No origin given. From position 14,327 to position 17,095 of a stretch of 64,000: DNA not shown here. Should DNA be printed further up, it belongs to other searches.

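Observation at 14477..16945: CcmF heme lyase fused in-frame to a TlpA/CcmG-like thioredoxin domain (WCEPC)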

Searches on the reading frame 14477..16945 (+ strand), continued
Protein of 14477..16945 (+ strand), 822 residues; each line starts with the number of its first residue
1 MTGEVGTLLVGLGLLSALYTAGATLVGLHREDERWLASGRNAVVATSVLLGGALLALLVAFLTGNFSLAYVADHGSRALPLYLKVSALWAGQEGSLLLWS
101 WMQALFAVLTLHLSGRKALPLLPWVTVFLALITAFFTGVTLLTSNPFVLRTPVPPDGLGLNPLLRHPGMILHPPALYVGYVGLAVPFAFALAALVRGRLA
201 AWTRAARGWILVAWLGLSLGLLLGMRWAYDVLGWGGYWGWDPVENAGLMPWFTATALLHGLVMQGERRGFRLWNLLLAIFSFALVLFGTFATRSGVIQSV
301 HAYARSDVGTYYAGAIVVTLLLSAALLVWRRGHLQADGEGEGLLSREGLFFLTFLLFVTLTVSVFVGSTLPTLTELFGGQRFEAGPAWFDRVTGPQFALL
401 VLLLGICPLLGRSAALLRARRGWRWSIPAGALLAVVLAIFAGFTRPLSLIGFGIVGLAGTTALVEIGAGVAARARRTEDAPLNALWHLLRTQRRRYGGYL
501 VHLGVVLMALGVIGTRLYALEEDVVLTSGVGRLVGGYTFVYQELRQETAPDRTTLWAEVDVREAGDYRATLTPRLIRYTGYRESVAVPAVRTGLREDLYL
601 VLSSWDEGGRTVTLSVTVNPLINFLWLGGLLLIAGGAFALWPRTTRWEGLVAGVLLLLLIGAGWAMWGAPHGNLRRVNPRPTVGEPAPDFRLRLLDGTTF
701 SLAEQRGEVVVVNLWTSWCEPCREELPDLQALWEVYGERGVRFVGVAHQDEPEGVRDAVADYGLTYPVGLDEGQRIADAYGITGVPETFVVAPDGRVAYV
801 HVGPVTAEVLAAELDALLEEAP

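Call 17: find_encoding_contigs(protein=P0015, flank=10000, max_places=2)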
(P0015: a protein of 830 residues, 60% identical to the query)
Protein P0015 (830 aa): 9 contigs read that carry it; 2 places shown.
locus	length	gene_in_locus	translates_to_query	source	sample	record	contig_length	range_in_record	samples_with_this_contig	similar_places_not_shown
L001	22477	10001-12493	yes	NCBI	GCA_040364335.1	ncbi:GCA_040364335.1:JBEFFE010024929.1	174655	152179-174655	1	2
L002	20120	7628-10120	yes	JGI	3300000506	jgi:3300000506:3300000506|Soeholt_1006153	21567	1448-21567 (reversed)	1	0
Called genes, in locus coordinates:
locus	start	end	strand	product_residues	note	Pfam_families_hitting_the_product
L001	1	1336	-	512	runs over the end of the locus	PF02652:Lactate_perm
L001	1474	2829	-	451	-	PF11638:DnaA_N, PF00308:Bac_DnaA, PF01695:IstB_IS21, PF00004:AAA (weak), PF08299:Bac_DnaA_C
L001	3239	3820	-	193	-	-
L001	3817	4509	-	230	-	PF00730:HhH-GPD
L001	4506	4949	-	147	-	PF00293:NUDIX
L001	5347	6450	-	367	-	PF03951:Gln-synt_N, PF00120:Gln-synt_C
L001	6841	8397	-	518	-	-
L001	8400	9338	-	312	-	PF12679:ABC2_membrane_2, PF12698:ABC2_membrane_3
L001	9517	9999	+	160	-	PF03100:CcmE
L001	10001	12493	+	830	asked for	PF01578:Cytochrom_C_asm, PF16327:CcmF_C, PF00578:AhpC-TSA, PF08534:Redoxin, PF00085:Thioredoxin (weak), PF13098:Thioredoxin_2 (weak), PF13905:Thioredoxin_8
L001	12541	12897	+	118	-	PF17032:Zn_ribbon_15 (weak), PF12773:DZR (weak), PF13240:Zn_Ribbon_1 (weak), PF24463:DUF7577 (weak)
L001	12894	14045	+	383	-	-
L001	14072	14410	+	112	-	PF11756:YgbA_NO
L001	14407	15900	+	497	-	PF13191:AAA_16 (faint), PF00005:ABC_tran, PF13304:AAA_21, PF01061:ABC2_membrane, PF03379:CcmB, PF12730:ABC2_membrane_4 (weak), PF12698:ABC2_membrane_3 (weak)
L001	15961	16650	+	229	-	PF01578:Cytochrom_C_asm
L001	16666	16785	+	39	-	-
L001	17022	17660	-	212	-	PF02607:B12-binding_2, PF02310:B12-binding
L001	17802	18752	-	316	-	PF01116:F_bP_aldolase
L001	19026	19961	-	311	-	PF02219:MTHFR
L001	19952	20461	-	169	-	PF12225:DUF5981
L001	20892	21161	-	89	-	PF15738:YafQ_toxin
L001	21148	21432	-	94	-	PF04221:RelB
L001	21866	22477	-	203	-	?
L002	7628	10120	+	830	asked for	PF01578:Cytochrom_C_asm, PF16327:CcmF_C, PF00578:AhpC-TSA, PF08534:Redoxin, PF00085:Thioredoxin (weak), PF13098:Thioredoxin_2 (weak), PF13905:Thioredoxin_8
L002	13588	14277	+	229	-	PF01578:Cytochrom_C_asm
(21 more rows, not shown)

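Call 18: find_encoding_contigs(protein=P0112, flank=10000, max_places=2)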
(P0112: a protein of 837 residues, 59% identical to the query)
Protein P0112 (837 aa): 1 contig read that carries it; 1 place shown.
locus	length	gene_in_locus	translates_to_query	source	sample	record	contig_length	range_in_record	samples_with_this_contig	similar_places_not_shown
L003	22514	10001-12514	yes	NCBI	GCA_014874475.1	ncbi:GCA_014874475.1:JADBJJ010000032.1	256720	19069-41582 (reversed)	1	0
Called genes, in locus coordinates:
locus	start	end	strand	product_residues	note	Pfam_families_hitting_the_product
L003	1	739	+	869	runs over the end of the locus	PF25199:nSTAND_NTPase5, PF13401:AAA_22 (faint), PF13432:TPR_16 (faint), PF20308:TPR-S (faint), PF21033:RMD1-3 (faint), PF13428:TPR_14 (weak), PF14559:TPR_19 (weak), PF13429:TPR_15 (weak), +16 more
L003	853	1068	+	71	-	PF11823:Se_S_carrier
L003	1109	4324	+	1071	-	PF00464:SHMT, PF00155:Aminotran_1_2 (weak), PF00464:SHMT, PF01041:DegT_DnrJ_EryC1, PF01571:GCV_T, PF08669:GCV_T_C (weak)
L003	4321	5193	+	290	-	-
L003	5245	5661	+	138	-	PF13247:Fer4_11, PF12838:Fer4_7 (weak), PF13187:Fer4_9 (weak), PF25160:LdpA_Fe-S-bd (weak), PF12797:Fer4_2 (weak), PF13237:Fer4_10 (weak), PF00037:Fer4, PF12838:Fer4_7, +6 more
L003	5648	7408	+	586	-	PF02730:AFOR_N, PF01314:AFOR_C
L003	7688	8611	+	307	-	PF01040:UbiA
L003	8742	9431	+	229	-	PF17746:SfsA_N, PF03749:SfsA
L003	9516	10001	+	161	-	PF03100:CcmE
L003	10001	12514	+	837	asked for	PF01578:Cytochrom_C_asm, PF16327:CcmF_C, PF00578:AhpC-TSA, PF08534:Redoxin, PF00085:Thioredoxin (faint), PF13098:Thioredoxin_2, PF13905:Thioredoxin_8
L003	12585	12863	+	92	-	PF13240:Zn_Ribbon_1 (weak)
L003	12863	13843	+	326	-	-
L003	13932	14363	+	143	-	PF09413:DUF2007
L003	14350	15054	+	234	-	PF00005:ABC_tran, PF13191:AAA_16 (weak), PF13304:AAA_21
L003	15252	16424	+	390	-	PF00266:Aminotran_5, PF01212:Beta_elim_lyase (weak), PF01041:DegT_DnrJ_EryC1 (weak)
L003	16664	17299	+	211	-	PF01592:NifU_N, PF01883:FeS_assembly_P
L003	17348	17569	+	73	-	PF01206:TusA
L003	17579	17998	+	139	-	PF13686:DrsE_2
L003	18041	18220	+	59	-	PF21349:RUBY_RBDX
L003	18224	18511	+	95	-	PF00462:Glutaredoxin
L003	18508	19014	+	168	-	PF02943:FeThRed_B, PF21349:RUBY_RBDX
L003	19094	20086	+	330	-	PF00248:Aldo_ket_red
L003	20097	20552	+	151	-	PF00582:Usp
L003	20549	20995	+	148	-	PF03232:COQ7, PF09537:DUF2383 (faint), PF22277:EncFtn-like (faint), PF00210:Ferritin, PF02915:Rubrerythrin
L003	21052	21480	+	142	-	PF02566:OsmC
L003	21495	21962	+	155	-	PF00578:AhpC-TSA, PF08534:Redoxin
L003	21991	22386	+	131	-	-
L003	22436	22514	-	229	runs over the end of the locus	PF00575:S1, PF23459:S1_RRP5 (weak), PF00575:S1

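Call 22: find_related_loci(query=A1, collection=genome_contigs, flank=8000)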
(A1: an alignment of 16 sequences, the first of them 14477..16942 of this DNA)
Query A1 (822 aa) in genome_contigs; peptide patterns used: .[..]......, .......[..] (x = any residue, [..] = any of these).
600 stretches matched a pattern (row limit reached: there are more); 599 encode a relative of the query (tblastn E <= 1e-3); the best 80 are kept; 80 distinct loci.
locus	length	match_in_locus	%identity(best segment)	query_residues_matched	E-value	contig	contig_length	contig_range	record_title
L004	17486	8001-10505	56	1-818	0e+0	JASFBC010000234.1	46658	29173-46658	MAG: Anaerolineae bacterium isolate PO_4 k141_375016, whole genome shotgun sequence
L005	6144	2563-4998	44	5-820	0e+0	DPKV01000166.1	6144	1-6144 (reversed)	MAG TPA_asm: Anaerolineaceae bacterium isolate UBA10909 contig_25007, whole genome shotgun sequence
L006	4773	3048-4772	60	27-596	0e+0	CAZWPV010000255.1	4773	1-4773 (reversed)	MAG TPA_asm: uncultured Anaerolineales bacterium isolate binchicken_co228_317 genome assembly, contig: NODE_30397_length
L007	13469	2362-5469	41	4-819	4e-153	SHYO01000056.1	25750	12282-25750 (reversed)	MAG: Chloroflexi bacterium isolate Baikal-deep-G121 BACOMB-C8842, whole genome shotgun sequence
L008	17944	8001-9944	43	17-642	2e-152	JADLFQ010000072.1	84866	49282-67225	MAG: Anaerolineaceae bacterium isolate SJ387 c_000001156779, whole genome shotgun sequence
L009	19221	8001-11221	43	1-820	2e-151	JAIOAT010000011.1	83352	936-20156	MAG: Chloroflexota bacterium isolate S1bins113 c_000000000011, whole genome shotgun sequence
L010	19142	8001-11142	40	12-820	7e-147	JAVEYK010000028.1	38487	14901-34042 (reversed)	MAG: Anaerolineaceae bacterium isolate BF4_28 NODE_3020_length_38487_cov_11.897211_Biofilm4, whole genome shotgun sequen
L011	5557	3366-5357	43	1-642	2e-148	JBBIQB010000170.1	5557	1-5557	MAG: Bellilinea sp. isolate MTF170219_bin_316 NODE_11895_length_5557_cov_3.539622, whole genome shotgun sequence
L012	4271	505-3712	42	1-821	7e-150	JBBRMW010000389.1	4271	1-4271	MAG: Aggregatilineales bacterium isolate La1_metabat2.073 LA1C_B2.073_k141_2638278L_4271_cov_9.9521, whole genome shotgu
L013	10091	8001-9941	40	4-642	4e-145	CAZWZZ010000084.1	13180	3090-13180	MAG TPA_asm: uncultured Caldilineaceae bacterium isolate binchicken_co15_113 genome assembly, contig: NODE_3115_length_1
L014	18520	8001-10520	39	1-817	2e-142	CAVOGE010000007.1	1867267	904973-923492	MAG: uncultured Chloroflexia bacterium isolate MFD09964.bin.1.336 genome assembly, contig: contig_6347, whole genome sho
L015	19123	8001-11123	40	1-819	1e-141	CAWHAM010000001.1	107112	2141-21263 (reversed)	MAG: uncultured Chloroflexia bacterium isolate MFD04408.bin.1.215 genome assembly, contig: contig_120680, whole genome s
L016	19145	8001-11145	40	1-820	2e-141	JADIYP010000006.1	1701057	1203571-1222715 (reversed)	MAG: Candidatus Leptovillus affinis isolate AalE_BATAC.251 tig00263824-10-16999840, whole genome shotgun sequence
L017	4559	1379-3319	37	5-648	5e-144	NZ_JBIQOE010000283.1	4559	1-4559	MAG: Mesobacillus sp. isolate MAGSeO4RS1TR2P1 k141_8171, whole genome shotgun sequence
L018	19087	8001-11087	42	12-821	5e-141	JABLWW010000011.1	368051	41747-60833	MAG: Anaerolineae bacterium isolate Ch10 contig11, whole genome shotgun sequence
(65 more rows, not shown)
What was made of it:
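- Tried and rejected: The tblastn 'full-length' matches from the genome_contigs scan (call 22) suggested that many fused loci exist.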

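Call 32: search_protein_representatives(protein=window:14477-16945:+)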
Query: 822 residues. Proteins with E-value up to 0.001 (for the whole library): 126130; up to 1e-10: 41101; up to 1e-30: 3403. The best 150 are listed.
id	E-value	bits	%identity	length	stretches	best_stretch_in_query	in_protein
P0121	2.5e-282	955.5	58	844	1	2-819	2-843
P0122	3.3e-214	730.1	46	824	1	3-806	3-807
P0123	2.4e-204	697.5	57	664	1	2-643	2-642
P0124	6.1e-199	679.6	49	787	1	8-817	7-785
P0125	2.4e-198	677.7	45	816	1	5-812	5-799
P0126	2.3e-170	585.1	49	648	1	3-646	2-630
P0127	2.1e-161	555.5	67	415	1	1-412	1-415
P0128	3.6e-159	548.1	52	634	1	3-646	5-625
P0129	1.4e-156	539.5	46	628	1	205-821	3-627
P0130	9.9e-152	523.5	58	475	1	169-640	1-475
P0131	1.4e-147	509.7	67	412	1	169-533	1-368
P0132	7.3e-147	507.3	50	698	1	5-644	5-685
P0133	2.5e-144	499.0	40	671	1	3-646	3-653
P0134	2.9e-142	492.1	40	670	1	3-642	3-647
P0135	1.7e-138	479.7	42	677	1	4-650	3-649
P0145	8.1e-130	451.0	37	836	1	19-811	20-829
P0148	5.8e-127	441.5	39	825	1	4-664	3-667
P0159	4.4e-124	432.0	38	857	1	3-668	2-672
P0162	1.5e-122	426.9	37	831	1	4-646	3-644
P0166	8.3e-122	424.5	39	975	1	4-659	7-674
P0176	1.1e-119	417.5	36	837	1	5-662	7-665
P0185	2.1e-117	409.9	38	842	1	5-643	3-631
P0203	2.2e-114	399.9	41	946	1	1-644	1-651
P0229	6.9e-111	388.3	40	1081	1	45-645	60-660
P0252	1.3e-108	380.8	36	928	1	5-671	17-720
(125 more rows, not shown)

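Call 33: search_protein_families(library=pfam, proteins=[P0145, P0148, P0159, P0162, P0166, P0176, P0185, P0203, P0229, P0252], max_evalue=0.0001)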
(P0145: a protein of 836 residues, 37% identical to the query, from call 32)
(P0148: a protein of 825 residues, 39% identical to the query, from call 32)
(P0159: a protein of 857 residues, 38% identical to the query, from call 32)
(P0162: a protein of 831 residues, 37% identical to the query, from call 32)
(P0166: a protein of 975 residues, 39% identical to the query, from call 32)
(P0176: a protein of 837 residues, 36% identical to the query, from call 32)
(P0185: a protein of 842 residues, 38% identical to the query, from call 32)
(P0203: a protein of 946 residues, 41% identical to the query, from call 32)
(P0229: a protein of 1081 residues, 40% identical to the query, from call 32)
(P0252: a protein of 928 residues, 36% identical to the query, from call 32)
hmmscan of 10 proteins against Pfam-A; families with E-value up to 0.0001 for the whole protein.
P0145 (836 aa): 7 families
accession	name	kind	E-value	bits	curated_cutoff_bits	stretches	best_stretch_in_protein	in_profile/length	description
PF16327.10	CcmF_C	-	1.9e-54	185.5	28.7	1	353-654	26-320/323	Cytochrome c-type biogenesis protein CcmF C-terminal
PF01578.25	Cytochrom_C_asm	-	1.3e-29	103.8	29.9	1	89-296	1-206/212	Cytochrome C assembly protein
PF00578.27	AhpC-TSA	-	4.4e-23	82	26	1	705-817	3-123/124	AhpC/TSA family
PF08534.16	Redoxin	-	7.8e-21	74.8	26.6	1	704-818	3-131/148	Redoxin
PF00085.26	Thioredoxin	-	1.7e-08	34.9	23.5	1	727-764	18-56/103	Thioredoxin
PF13905.12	Thioredoxin_8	-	4.2e-08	33.9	27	1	727-813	1-92/94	Thioredoxin-like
PF13098.12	Thioredoxin_2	-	1.2e-06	29.2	27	1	726-817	4-89/104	Thioredoxin-like domain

P0148 (825 aa): 4 families
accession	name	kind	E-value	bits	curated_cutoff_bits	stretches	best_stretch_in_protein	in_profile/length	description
PF16327.10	CcmF_C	-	5.2e-51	174.2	28.7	1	320-639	6-317/323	Cytochrome c-type biogenesis protein CcmF C-terminal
PF01578.25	Cytochrom_C_asm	-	1.7e-35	123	29.9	1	88-294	1-206/212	Cytochrome C assembly protein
PF03918.19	CcmH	-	1.7e-23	82.9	25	1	670-805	8-131/143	Cytochrome C biogenesis protein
PF05140.19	ResB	-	6e-06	25.8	24.6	0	596-648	403-454/486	ResB-like family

P0159 (857 aa): 4 families
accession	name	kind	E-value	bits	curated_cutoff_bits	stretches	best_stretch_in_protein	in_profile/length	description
PF16327.10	CcmF_C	-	3.5e-50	171.5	28.7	1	318-642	3-321/323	Cytochrome c-type biogenesis protein CcmF C-terminal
PF01578.25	Cytochrom_C_asm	-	4.9e-38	131.3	29.9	1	88-295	1-206/212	Cytochrome C assembly protein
PF03918.19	CcmH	-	4.3e-06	26.5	25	1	696-809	32-136/143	Cytochrome C biogenesis protein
PF05140.19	ResB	-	5e-05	22.7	24.6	0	594-668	402-477/486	ResB-like family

P0162 (831 aa): 3 families
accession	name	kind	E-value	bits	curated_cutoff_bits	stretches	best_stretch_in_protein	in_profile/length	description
PF16327.10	CcmF_C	-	2.1e-59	201.8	28.7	1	320-637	9-319/323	Cytochrome c-type biogenesis protein CcmF C-terminal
PF01578.25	Cytochrom_C_asm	-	6.2e-42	144.1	29.9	1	88-293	1-206/212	Cytochrome C assembly protein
PF03918.19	CcmH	-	7.6e-15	54.9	25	1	702-812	29-135/143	Cytochrome C biogenesis protein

P0166 (975 aa): 2 families
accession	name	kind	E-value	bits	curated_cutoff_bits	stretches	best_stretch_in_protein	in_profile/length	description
PF16327.10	CcmF_C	-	7.2e-66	223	28.7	1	325-654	3-320/323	Cytochrome c-type biogenesis protein CcmF C-terminal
PF01578.25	Cytochrom_C_asm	-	4.7e-36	124.9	29.9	1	92-308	1-206/212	Cytochrome C assembly protein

P0176 (837 aa): 3 families
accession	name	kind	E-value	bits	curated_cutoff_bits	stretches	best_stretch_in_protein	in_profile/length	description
PF16327.10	CcmF_C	-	9.1e-59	199.7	28.7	1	316-642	1-320/323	Cytochrome c-type biogenesis protein CcmF C-terminal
PF01578.25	Cytochrom_C_asm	-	5.4e-36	124.7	29.9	1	91-297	1-206/212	Cytochrome C assembly protein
PF03918.19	CcmH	-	4.4e-11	42.7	25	1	702-800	23-119/143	Cytochrome C biogenesis protein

P0185 (842 aa): 2 families
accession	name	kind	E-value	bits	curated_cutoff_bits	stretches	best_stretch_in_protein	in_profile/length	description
PF16327.10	CcmF_C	-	8.6e-59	199.8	28.7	1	311-628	2-321/323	Cytochrome c-type biogenesis protein CcmF C-terminal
PF01578.25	Cytochrom_C_asm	-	1.5e-40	139.5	29.9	1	85-291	1-206/212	Cytochrome C assembly protein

P0203 (946 aa): 3 families
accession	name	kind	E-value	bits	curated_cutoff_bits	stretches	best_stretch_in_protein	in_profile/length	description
PF16327.10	CcmF_C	-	5.1e-53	180.8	28.7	1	313-647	4-320/323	Cytochrome c-type biogenesis protein CcmF C-terminal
PF01578.25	Cytochrom_C_asm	-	9.5e-32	110.8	29.9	1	89-295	1-206/212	Cytochrome C assembly protein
PF03918.19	CcmH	-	7.6e-19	67.8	25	1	739-840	24-125/143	Cytochrome C biogenesis protein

P0229 (1081 aa): 3 families
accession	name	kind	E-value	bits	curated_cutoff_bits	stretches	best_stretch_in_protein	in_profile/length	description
PF16327.10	CcmF_C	-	2.7e-55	188.3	28.7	1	334-656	11-321/323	Cytochrome c-type biogenesis protein CcmF C-terminal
PF01578.25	Cytochrom_C_asm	-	1.1e-33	117.1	29.9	1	104-307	1-206/212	Cytochrome C assembly protein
PF05140.19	ResB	-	6.1e-05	22.5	24.6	0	506-545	150-189/486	ResB-like family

P0252 (928 aa): 3 families
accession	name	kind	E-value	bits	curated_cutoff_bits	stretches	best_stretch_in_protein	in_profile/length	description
PF16327.10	CcmF_C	-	5.7e-47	161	28.7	2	329-585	2-239/323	Cytochrome c-type biogenesis protein CcmF C-terminal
PF01578.25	Cytochrom_C_asm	-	1.9e-39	136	29.9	1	101-308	1-206/212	Cytochrome C assembly protein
PF03918.19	CcmH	-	8.3e-08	32.1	25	1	792-903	30-129/143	Cytochrome C biogenesis protein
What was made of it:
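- CcmF::CcmH fusions exist elsewhere (call 33), showing that the same C-terminal position can hold either partner.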

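Call 50: list_cluster_members(proteins=[P0001])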
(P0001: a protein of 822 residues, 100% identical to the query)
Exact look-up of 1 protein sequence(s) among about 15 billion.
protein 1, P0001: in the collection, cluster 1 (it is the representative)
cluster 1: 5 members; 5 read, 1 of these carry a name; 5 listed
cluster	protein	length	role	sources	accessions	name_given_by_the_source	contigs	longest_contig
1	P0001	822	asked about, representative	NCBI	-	-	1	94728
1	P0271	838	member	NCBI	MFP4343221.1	MAG: cytochrome c-type biogenesis CcmF C-terminal domain-containing protein ...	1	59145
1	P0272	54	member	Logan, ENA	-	-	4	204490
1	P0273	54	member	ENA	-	-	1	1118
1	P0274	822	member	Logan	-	-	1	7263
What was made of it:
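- On CcmF/NrfE heme lyase (Pfam PF01578 + PF16327; TIGR00353): NCBI names it only 'CcmF C-terminal domain-containing protein' (call 50).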
